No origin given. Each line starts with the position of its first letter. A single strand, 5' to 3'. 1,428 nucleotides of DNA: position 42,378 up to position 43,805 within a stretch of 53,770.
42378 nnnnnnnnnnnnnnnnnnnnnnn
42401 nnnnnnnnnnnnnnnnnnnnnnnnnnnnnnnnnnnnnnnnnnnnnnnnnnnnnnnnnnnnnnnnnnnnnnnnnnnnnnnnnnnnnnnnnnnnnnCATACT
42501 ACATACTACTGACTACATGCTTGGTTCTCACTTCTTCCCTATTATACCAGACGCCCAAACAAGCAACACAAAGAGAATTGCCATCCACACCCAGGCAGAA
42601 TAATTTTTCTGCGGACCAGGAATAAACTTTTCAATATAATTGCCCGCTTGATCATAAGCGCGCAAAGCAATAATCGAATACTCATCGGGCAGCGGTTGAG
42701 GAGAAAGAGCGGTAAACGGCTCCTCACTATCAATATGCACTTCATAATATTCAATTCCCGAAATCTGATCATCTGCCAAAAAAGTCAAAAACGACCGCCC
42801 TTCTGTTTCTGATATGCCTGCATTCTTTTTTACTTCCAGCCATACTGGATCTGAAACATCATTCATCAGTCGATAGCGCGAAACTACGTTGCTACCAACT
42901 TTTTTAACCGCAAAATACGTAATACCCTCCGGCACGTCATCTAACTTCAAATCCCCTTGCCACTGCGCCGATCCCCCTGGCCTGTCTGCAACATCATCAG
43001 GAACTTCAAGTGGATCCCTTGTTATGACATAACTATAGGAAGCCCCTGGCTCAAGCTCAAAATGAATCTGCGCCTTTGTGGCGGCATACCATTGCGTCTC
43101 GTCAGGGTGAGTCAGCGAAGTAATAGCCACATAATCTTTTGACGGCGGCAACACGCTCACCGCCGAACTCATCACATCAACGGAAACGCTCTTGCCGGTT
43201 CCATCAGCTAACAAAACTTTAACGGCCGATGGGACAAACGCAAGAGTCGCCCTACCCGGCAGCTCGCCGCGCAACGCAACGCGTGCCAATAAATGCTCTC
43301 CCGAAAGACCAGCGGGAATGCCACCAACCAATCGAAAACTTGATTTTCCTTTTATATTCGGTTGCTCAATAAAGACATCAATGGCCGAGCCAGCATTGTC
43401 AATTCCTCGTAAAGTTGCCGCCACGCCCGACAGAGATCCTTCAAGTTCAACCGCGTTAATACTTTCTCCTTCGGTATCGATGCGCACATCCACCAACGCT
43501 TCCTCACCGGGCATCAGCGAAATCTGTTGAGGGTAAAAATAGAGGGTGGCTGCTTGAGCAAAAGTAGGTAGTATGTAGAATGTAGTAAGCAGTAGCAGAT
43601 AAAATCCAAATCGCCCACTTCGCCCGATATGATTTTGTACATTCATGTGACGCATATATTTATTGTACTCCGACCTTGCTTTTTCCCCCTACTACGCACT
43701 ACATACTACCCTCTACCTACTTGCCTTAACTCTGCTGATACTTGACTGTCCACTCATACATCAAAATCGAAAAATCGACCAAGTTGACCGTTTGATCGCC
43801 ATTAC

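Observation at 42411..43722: Inverted repeats bracket the start codons of the two cohesin genes: RNA clamp or DNA inverton?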

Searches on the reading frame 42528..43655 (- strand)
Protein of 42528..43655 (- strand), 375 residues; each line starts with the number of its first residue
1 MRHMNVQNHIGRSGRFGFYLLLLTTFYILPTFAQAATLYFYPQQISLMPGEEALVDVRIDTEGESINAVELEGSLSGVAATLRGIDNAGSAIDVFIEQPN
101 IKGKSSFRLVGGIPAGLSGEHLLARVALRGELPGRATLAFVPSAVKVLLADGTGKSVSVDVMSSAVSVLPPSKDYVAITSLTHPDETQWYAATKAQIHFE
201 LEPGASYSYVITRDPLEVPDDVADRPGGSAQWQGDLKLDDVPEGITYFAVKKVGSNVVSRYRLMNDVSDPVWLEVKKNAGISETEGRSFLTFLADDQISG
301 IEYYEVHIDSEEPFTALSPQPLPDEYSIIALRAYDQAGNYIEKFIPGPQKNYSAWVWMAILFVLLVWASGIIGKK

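Call 14: search_protein_families(library=pfam, proteins=[window:42528-43655:-], max_evalue=0.01)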
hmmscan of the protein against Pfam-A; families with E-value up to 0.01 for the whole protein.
window:42528-43655:- (375 aa): 0 families

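Call 15: find_encoding_contigs(protein=window:42528-43655:-, flank=10000, max_places=10)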
Protein window:42528-43655:- (375 aa): 1 contig read that carries it; 1 place shown.
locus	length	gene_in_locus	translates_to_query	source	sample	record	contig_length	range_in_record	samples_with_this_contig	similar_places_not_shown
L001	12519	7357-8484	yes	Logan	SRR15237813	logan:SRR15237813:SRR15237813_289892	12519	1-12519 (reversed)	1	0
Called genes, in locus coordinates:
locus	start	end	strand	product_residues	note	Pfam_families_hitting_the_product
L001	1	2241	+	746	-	?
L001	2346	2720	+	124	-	PF05635:23S_rRNA_IVP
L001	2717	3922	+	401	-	-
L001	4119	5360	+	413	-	-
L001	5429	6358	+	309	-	PF06030:WxLIP_PGBD (weak)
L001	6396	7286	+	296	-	PF17936:Big_6 (faint), PF00404:Dockerin_1 (weak)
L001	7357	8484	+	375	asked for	-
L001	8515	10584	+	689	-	PF07495:Y_Y_Y (faint)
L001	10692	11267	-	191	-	PF08207:EFP_N, PF01132:EFP (weak), PF09285:Elong-fact-P_C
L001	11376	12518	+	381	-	?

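Call 16: find_homologous_proteins(query=window:42528-43655:-, max_evalue=0.001)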
Query window:42528-43655:- (375 aa): 21 proteins with E <= 0.001 among 6763 candidates.
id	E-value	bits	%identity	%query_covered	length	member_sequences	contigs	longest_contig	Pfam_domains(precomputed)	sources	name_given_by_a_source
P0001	1.4e-247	839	100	100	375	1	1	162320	-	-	-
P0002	3.6e-168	577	68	93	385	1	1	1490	-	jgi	jgi:hypothetical protein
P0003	6.6e-159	547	65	95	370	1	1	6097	-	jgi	jgi:hypothetical protein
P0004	3.2e-158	545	63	99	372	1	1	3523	-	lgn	-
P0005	2.5e-156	538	63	98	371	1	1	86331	-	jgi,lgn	-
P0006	6.7e-156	537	64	95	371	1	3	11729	-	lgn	-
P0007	1.5e-154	532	64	95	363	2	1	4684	-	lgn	-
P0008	1.2e-152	526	64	89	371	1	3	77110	-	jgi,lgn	-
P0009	5.0e-150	518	63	95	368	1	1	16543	-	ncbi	-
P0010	7.2e-149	514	62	95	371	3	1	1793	-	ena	-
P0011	6.9e-145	501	58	99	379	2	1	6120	-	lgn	-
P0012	2.1e-141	489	60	91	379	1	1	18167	-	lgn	-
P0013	4.6e-140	485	58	95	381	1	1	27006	-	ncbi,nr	ncbi:MAG: hypothetical protein Q7R62_01240 [bacterium]|nr:hypothetical protein [bacterium]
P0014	2.6e-79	285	40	96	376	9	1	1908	-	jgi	-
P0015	2.6e-49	186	36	93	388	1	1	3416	-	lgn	-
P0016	2.3e-44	170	33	86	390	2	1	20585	-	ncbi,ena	-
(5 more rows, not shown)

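Call 18: find_encoding_contigs(protein=P0005, flank=10000, max_places=2)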
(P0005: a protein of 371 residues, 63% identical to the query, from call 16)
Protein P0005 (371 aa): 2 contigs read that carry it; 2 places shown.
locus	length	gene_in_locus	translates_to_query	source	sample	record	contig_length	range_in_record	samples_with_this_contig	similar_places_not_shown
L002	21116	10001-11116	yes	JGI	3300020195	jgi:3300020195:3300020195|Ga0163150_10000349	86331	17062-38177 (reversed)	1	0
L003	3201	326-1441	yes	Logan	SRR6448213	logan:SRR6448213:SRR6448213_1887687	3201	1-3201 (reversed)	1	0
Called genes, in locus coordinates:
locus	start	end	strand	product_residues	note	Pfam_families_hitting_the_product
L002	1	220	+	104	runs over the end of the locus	PF05635:23S_rRNA_IVP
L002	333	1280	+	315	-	PF01073:3Beta_HSD, PF01370:Epimerase, PF02719:Polysacc_synt_2, PF04321:RmlD_sub_bind, PF07993:NAD_binding_4, PF13460:NAD_binding_10 (weak), PF16363:GDP_Man_Dehyd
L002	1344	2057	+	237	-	PF00483:NTP_transferase, PF12804:NTP_transf_3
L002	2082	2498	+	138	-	-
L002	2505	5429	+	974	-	-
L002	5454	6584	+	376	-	-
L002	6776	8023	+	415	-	-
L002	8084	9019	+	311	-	-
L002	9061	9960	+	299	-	PF17936:Big_6 (faint), PF00404:Dockerin_1 (weak)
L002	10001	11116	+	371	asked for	-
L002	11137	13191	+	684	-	PF00963:Cohesin (faint)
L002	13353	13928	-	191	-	PF08207:EFP_N, PF01132:EFP (weak), PF09285:Elong-fact-P_C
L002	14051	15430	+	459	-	PF00483:NTP_transferase, PF01128:IspD (faint), PF12804:NTP_transf_3, PF00483:NTP_transferase, PF12804:NTP_transf_3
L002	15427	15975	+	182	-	PF28549:NDPSase_N (weak), PF00293:NUDIX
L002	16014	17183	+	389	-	PF03054:tRNA_Me_trans, PF24167:DUF7411 (weak), PF20259:tRNA_Me_trans_M, PF20258:tRNA_Me_trans_C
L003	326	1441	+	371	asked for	-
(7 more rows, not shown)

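Call 19: find_encoding_contigs(protein=P0008, flank=10000, max_places=2)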
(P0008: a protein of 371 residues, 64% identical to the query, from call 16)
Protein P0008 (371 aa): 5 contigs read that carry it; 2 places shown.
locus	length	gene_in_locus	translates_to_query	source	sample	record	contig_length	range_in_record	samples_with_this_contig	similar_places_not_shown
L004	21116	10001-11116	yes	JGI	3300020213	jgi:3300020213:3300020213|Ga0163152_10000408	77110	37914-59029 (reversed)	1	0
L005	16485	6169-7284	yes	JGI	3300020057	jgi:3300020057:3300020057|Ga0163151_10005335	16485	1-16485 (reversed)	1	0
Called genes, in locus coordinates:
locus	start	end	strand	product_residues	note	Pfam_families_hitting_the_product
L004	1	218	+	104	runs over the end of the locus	PF05635:23S_rRNA_IVP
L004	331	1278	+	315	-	PF01073:3Beta_HSD, PF01370:Epimerase, PF02719:Polysacc_synt_2, PF04321:RmlD_sub_bind, PF07993:NAD_binding_4, PF13460:NAD_binding_10 (weak), PF16363:GDP_Man_Dehyd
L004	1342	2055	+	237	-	PF00483:NTP_transferase, PF12804:NTP_transf_3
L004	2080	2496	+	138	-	-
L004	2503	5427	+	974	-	-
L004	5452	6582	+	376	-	-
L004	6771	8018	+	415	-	-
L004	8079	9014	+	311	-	-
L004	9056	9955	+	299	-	PF17936:Big_6 (faint)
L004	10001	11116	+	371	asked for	-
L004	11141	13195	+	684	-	-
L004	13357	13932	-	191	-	PF08207:EFP_N, PF01132:EFP (weak), PF09285:Elong-fact-P_C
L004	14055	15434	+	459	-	PF00483:NTP_transferase, PF01128:IspD (faint), PF12804:NTP_transf_3, PF00483:NTP_transferase, PF12804:NTP_transf_3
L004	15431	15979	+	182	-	PF28549:NDPSase_N (weak), PF00293:NUDIX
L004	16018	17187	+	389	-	PF03054:tRNA_Me_trans, PF24167:DUF7411 (weak), PF20259:tRNA_Me_trans_M, PF20258:tRNA_Me_trans_C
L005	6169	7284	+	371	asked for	-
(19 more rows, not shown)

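Call 20: find_encoding_contigs(protein=P0013, flank=10000, max_places=2)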
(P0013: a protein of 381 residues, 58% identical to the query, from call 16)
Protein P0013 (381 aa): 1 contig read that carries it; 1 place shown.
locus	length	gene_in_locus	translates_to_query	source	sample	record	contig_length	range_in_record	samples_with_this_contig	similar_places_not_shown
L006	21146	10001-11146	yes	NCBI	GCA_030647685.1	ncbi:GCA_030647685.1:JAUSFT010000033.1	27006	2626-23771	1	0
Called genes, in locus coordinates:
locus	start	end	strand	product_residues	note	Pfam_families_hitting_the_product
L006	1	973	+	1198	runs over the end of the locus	?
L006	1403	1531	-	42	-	-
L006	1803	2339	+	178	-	-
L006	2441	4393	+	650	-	-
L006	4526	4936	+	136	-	PF13366:PDDEXK_3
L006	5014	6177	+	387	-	-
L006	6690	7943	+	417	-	-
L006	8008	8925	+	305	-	PF06030:WxLIP_PGBD (weak)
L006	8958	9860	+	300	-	PF00404:Dockerin_1 (weak)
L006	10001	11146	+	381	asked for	-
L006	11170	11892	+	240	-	-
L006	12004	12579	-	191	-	PF01132:EFP (faint), PF08207:EFP_N, PF09285:Elong-fact-P_C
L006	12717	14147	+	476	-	PF00483:NTP_transferase, PF01128:IspD (faint), PF12804:NTP_transf_3, PF00483:NTP_transferase, PF12804:NTP_transf_3 (weak)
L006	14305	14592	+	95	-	PF01022:HTH_5 (weak)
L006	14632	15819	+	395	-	PF02540:NAD_synthase (weak), PF03054:tRNA_Me_trans, PF24167:DUF7411 (weak), PF20259:tRNA_Me_trans_M, PF20258:tRNA_Me_trans_C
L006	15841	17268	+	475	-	PF03772:Competence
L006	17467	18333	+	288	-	PF00753:Lactamase_B, PF12706:Lactamase_B_2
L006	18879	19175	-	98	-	-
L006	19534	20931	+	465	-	PF01336:tRNA_anti-codon, PF00152:tRNA-synt_2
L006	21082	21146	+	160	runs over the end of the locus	PF00334:NDK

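Call 21: find_encoding_contigs(protein=P0009, flank=10000, max_places=2)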
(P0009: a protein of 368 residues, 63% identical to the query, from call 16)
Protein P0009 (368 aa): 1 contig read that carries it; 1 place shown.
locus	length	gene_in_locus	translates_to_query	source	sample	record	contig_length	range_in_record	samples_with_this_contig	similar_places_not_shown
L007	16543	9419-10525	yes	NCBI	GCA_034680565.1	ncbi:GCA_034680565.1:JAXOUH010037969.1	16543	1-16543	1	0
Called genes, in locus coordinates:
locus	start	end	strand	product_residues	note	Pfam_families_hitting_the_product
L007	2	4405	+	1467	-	?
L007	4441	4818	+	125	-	PF05635:23S_rRNA_IVP, PF22296:bAvd (weak)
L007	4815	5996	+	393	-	-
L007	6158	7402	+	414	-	-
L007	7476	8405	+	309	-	-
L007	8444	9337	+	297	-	PF00404:Dockerin_1 (weak)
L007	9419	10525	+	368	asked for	-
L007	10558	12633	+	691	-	PF00963:Cohesin (faint)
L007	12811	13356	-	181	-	PF08207:EFP_N (weak), PF01132:EFP (weak), PF09285:Elong-fact-P_C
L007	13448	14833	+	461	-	PF00483:NTP_transferase, PF01128:IspD (faint), PF12804:NTP_transf_3, PF00483:NTP_transferase, PF12804:NTP_transf_3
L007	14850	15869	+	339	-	PF02540:NAD_synthase (faint), PF02568:ThiI (weak), PF03054:tRNA_Me_trans, PF24167:DUF7411 (weak), PF20259:tRNA_Me_trans_M, PF20258:tRNA_Me_trans_C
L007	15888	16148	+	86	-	-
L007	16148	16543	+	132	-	?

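Call 25: find_related_loci(query=A1, collection=genome_contigs, flank=8000)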
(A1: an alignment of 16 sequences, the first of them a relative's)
Query A1 (375 aa) in genome_contigs; peptide patterns used: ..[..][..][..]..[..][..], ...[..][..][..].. (x = any residue, [..] = any of these).
270 stretches matched a pattern; 164 encode a relative of the query (tblastn E <= 1e-3); the best 80 are kept; 80 distinct loci.
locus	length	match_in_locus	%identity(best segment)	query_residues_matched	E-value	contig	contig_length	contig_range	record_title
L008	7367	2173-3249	37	2-359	9e-80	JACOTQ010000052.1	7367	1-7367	MAG: Candidatus Colwellbacteria bacterium isolate NC_groundwater_48_Pr7_S2p5_44_7 FFV18_S2p5_scaffold_497618, whole geno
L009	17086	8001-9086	32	18-367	1e-55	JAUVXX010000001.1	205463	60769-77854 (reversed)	MAG: bacterium isolate CSMAG_1227 CSMAG_1227_k141_1278190_length_205463_cov_12.0544, whole genome shotgun sequence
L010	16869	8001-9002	33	35-366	3e-51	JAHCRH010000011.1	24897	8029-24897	MAG: Patescibacteria group bacterium isolate CR_Bin_053 NODE_12_length_24897_cov_8.947784, whole genome shotgun sequence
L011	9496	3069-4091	33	4-339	4e-54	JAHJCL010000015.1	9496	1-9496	MAG: Patescibacteria group bacterium isolate Modern_marine.mb.304 Modern_marine.mb.304_k141_656013, whole genome shotgun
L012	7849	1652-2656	33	20-346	3e-51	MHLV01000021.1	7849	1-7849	MAG: Candidatus Nealsonbacteria bacterium RBG_13_36_15 RBG_13_scaffold_33116, whole genome shotgun sequence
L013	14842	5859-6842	33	18-339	6e-49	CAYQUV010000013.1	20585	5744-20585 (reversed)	MAG TPA_asm: uncultured Candidatus Saccharibacteria bacterium isolate binchicken_co19_82 genome assembly, contig: NODE_4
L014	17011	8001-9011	33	33-365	3e-48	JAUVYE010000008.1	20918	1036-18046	MAG: bacterium isolate CSMAG_1234 CSMAG_1234_k141_958018_length_20918_cov_9.0000, whole genome shotgun sequence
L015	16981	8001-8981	31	21-345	3e-43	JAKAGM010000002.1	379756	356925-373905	MAG: bacterium isolate WY2.bin33 NODE_16_length_379756_cov_3.634433, whole genome shotgun sequence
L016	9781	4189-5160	33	29-339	3e-40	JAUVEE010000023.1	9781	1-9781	MAG: bacterium isolate CSMAG_315 CSMAG_315_k141_1483035_length_9781_cov_8.0000, whole genome shotgun sequence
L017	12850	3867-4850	28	26-339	4e-40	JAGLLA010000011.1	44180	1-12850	MAG: Candidatus Parcubacteria bacterium isolate RS_4_5 ROV157_4.bin.5.fa_11, whole genome shotgun sequence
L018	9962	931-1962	30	13-348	2e-39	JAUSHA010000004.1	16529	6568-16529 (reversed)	MAG: bacterium isolate E14_metabat.bin.161 E14_k141_1639459, whole genome shotgun sequence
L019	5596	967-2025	27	19-368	8e-35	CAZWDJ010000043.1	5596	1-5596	MAG TPA_asm: uncultured Candidatus Saccharibacteria bacterium isolate binchicken_co38_1375 genome assembly, contig: NODE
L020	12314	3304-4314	28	18-355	2e-33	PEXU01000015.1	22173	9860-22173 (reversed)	MAG: Candidatus Kerfeldbacteria bacterium CG08_land_8_20_14_0_20_40_16 CG08_land_8_20_14_0.20_scaffold_844_c, whole geno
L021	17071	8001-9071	27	5-362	1e-30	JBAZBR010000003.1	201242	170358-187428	MAG: Patescibacteria group bacterium isolate SO_2017_GW1_117 NODE_520_length_201242_cov_1.484703_OW334_2017, whole genom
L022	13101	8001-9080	26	5-343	5e-27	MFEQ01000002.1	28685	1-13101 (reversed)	MAG: Candidatus Doudnabacteria bacterium RIFCSPHIGHO2_02_FULL_42_25 rifcsphigho2_02_scaffold_2177, whole genome shotgun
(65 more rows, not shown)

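Call 32: find_related_loci(query=A1, collection=metagenome_contigs, flank=6000)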
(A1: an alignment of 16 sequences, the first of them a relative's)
Query A1 (375 aa) in metagenome_contigs; peptide patterns used: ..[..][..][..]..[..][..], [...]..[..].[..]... (x = any residue, [..] = any of these).
600 stretches matched a pattern (row limit reached: there are more); 111 encode a relative of the query (tblastn E <= 1e-3); the best 80 are kept; 80 distinct loci.
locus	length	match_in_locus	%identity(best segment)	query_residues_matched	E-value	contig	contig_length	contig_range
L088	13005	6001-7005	64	38-372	2e-155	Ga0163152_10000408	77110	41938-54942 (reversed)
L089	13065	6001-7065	64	20-374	9e-162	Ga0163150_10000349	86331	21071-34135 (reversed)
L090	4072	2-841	38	85-366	6e-62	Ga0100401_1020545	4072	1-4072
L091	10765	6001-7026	35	20-356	7e-52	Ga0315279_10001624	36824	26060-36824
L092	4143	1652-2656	33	20-346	1e-51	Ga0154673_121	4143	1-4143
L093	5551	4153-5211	35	20-374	2e-49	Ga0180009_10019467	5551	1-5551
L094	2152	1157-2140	31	17-339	2e-49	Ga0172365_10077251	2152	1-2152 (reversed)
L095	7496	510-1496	31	24-349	6e-38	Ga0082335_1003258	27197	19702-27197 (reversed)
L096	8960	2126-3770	32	20-342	7e-32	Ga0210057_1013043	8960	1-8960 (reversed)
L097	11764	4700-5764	27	13-340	5e-31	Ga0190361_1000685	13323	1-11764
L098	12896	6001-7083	28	1-342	2e-28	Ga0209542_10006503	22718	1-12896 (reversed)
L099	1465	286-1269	30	15-339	2e-27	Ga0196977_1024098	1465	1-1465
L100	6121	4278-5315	28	8-340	6e-27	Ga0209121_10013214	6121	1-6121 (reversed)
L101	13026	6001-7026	28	19-342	6e-26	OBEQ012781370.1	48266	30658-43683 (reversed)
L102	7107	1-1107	27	18-367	5e-26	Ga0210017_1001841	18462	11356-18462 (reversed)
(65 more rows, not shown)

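Call 62: list_cluster_members(proteins=[P0014, P0010, P0007, P0011, P0016])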
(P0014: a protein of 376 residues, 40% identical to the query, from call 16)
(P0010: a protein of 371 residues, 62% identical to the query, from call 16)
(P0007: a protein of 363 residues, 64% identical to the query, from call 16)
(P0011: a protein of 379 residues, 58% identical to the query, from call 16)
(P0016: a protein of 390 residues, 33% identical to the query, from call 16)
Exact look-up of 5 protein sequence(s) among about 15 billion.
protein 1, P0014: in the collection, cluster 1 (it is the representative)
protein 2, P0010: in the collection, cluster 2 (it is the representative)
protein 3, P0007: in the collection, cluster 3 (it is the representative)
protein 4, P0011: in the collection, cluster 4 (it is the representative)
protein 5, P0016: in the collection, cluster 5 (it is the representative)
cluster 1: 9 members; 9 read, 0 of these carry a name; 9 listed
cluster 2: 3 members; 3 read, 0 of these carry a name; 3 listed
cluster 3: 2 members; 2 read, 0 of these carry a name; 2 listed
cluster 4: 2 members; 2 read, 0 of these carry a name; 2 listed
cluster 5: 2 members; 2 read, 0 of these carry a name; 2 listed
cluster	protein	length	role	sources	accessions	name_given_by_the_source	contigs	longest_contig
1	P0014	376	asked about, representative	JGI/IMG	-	-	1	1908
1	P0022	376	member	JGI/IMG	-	-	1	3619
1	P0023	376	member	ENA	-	-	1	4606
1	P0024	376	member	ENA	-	-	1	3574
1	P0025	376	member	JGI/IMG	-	-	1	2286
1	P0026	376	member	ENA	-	-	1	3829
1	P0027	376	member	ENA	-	-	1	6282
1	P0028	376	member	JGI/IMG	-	-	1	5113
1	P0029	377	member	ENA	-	-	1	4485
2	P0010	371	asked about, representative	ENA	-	-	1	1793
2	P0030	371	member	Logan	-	-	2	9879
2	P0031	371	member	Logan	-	-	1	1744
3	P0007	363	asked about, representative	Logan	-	-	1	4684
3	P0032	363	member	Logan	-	-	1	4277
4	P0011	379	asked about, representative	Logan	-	-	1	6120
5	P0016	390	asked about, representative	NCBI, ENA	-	-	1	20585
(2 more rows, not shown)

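Call 64: find_encoding_contigs(protein=P0029, flank=5000, max_places=3)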
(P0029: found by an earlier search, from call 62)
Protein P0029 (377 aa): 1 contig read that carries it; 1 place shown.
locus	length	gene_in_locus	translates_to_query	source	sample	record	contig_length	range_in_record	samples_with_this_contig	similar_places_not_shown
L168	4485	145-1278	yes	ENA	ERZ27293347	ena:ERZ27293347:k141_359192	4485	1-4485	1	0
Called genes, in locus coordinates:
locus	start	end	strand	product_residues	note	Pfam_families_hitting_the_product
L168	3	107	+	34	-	?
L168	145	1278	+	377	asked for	-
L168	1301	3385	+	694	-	PF00963:Cohesin, PF19077:Big_13 (faint)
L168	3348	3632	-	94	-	PF02911:Formyl_trans_C (weak)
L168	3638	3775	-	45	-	-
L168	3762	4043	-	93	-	-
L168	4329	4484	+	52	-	?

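Call 65: find_encoding_contigs(protein=P0027, flank=5000, max_places=3)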
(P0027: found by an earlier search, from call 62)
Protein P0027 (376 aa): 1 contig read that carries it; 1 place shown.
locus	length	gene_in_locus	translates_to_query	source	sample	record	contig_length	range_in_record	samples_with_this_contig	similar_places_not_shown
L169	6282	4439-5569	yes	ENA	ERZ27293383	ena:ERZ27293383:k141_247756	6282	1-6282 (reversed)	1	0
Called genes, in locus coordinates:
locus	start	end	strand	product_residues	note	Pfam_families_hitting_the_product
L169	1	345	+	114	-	?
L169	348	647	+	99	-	PF01541:GIY-YIG, PF10544:T5orf172 (weak)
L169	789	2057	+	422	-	-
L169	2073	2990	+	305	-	PF06030:WxLIP_PGBD (weak)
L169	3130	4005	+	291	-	PF00404:Dockerin_1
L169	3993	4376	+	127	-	PF01541:GIY-YIG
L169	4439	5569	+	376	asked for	-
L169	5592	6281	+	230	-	?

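Call 82: search_protein_families(library=ncbifam, proteins=[L006:4526-4936:+, L169:3993-4376:+, window:42528-43655:-], max_evalue=0.001)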
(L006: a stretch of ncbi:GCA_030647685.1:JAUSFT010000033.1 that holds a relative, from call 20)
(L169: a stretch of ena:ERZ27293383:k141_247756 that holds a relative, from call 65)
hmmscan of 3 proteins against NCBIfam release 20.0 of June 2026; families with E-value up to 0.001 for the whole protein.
L006:4526-4936:+ (136 aa): 1 family
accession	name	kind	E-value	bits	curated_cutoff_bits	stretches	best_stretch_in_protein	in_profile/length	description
TIGR04256.1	GxxExxY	subfamily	7.6e-26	90.8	35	1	15-128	2-116/116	GxxExxY protein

L169:3993-4376:+ (127 aa): 0 families

window:42528-43655:- (375 aa): 0 families

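Call 90: search_solved_structures(query=A1, max_evalue=0.1)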
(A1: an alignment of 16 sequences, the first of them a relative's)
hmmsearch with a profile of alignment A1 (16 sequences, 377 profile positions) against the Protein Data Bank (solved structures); distinct sequences matched with E-value up to 0.1: 1.
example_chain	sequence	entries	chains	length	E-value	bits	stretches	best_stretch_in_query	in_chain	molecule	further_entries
5aoz_A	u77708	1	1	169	0.061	15.2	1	29-87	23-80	PUTATIVE CELLULOSOMAL SCAFFOLDIN PROTEIN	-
